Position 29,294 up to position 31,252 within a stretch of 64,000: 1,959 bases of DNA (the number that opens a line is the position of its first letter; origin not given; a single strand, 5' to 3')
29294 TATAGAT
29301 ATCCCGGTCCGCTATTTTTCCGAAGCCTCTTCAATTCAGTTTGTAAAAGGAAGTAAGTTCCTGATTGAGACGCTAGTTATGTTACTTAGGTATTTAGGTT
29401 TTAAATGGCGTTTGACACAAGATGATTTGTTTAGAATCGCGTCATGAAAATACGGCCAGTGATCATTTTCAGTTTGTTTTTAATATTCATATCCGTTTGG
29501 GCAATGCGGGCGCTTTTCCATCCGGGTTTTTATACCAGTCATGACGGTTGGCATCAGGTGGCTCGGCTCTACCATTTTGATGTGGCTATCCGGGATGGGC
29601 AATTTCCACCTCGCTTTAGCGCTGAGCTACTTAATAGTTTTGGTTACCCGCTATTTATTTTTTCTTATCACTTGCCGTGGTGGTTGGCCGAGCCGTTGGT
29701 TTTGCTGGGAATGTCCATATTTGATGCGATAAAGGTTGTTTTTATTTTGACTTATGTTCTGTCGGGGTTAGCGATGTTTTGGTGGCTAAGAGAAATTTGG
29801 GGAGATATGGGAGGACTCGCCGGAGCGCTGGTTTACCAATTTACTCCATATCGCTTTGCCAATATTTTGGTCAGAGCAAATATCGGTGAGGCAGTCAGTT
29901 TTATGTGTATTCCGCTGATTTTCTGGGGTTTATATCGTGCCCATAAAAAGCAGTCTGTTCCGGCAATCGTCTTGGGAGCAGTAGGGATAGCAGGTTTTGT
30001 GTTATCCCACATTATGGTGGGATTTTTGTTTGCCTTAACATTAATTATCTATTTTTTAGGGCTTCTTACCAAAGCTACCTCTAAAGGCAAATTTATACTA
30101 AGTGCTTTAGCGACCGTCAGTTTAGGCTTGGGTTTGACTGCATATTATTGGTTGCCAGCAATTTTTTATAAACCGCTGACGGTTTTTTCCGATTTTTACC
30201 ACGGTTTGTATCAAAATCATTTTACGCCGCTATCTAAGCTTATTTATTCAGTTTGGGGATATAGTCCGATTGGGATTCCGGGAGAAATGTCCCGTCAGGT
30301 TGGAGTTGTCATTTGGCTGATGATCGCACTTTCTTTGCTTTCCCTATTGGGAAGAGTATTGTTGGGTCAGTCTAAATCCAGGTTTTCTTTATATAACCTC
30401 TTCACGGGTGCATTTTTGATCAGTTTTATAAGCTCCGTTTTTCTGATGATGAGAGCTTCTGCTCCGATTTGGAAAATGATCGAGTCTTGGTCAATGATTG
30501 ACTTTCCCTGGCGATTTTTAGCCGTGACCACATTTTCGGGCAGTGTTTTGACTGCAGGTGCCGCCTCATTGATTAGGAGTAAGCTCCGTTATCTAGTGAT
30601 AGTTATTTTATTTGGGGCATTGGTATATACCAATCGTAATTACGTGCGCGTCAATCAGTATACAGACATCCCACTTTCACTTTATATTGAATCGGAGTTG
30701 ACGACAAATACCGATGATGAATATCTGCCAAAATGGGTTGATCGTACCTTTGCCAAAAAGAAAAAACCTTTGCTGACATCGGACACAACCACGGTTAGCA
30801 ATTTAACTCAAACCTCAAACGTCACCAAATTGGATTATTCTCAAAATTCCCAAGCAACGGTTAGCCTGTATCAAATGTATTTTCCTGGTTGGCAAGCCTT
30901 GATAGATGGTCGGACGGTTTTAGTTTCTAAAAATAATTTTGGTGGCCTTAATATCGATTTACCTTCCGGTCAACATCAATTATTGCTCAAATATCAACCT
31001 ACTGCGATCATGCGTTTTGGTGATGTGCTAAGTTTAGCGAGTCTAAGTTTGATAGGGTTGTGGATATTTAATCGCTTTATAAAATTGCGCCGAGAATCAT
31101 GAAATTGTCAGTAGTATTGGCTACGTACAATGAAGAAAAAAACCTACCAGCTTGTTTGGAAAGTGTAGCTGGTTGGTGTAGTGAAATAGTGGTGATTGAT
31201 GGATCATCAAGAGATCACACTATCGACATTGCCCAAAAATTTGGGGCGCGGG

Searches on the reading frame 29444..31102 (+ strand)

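Call 78: search_protein_families(library=pfam, proteins=[window:29444-31102:+], max_evalue=0.001)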
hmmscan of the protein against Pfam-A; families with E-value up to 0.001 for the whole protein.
window:29444-31102:+ (552 aa): 2 families
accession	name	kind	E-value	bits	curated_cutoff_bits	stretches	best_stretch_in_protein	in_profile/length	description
PF10131.15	PTPS_related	-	1.1e-10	41.1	26.4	1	77-407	7-313/621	6-pyruvoyl-tetrahydropterin synthase related domain; membrane protein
PF09586.16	YfhO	-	2.7e-06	26.5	28.5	1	448-521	753-827/835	Bacterial membrane protein YfhO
